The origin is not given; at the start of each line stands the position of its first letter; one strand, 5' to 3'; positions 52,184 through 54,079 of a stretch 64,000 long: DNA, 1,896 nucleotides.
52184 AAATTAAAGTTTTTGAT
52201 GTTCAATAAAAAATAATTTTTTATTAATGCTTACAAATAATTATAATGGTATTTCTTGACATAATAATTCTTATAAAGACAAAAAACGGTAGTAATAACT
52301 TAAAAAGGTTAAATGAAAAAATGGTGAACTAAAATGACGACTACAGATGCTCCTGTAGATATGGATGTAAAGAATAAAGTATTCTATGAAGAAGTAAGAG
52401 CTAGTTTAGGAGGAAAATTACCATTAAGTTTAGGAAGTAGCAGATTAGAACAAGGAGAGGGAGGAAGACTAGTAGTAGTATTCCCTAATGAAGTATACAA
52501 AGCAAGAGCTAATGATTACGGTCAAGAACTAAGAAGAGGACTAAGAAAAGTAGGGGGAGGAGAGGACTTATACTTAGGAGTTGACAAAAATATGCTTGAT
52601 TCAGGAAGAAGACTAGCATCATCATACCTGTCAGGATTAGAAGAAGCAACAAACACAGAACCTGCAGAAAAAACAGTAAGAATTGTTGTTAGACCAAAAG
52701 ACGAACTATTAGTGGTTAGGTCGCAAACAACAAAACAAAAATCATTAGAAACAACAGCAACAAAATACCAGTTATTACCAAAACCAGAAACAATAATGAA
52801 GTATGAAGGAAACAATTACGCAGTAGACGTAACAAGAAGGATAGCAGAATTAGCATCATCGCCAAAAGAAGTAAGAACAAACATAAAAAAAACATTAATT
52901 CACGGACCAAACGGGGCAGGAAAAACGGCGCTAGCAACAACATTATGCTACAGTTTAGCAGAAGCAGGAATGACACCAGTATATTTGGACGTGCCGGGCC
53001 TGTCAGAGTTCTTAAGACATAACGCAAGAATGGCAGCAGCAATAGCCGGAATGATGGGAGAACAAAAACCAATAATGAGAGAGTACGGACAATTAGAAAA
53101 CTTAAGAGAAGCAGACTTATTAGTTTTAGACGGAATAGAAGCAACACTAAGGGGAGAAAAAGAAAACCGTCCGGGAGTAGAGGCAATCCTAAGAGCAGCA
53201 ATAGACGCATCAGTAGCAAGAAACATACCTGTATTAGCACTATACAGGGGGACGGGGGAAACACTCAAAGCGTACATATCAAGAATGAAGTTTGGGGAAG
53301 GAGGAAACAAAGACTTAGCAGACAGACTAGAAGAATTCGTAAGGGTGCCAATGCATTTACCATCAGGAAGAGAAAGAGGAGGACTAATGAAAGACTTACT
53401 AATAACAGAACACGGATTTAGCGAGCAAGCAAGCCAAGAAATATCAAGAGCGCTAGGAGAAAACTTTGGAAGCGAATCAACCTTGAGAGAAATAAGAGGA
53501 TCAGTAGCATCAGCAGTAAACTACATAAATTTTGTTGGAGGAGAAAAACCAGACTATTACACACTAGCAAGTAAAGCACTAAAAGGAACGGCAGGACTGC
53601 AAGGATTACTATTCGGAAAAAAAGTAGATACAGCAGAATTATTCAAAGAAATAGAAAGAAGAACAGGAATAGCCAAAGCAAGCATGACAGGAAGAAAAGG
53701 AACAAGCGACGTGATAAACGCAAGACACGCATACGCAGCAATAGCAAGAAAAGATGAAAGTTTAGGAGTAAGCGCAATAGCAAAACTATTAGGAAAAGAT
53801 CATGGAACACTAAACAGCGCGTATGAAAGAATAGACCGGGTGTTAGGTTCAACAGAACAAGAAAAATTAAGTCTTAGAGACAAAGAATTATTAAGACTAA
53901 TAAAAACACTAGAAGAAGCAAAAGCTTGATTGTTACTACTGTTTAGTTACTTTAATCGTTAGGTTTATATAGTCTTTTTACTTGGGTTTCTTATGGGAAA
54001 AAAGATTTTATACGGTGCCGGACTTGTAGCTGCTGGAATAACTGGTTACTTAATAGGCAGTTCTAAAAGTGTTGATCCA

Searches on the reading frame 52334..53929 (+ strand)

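Call 8: search_protein_families(library=ncbifam, proteins=[window:52334-53929:+], max_evalue=0.00001)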
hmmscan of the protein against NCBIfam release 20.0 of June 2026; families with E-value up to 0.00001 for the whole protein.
window:52334-53929:+ (531 aa): 2 families
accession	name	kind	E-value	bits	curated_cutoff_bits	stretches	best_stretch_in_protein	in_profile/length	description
TIGR00362.1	DnaA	equivalog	2.4e-12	46.7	343.9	1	368-511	291-427/437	chromosomal replication initiator protein DnaA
NF001154.0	PRK00149.3-3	equivalog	2e-07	30.3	410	0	367-509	308-445/462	chromosomal replication initiator protein DnaA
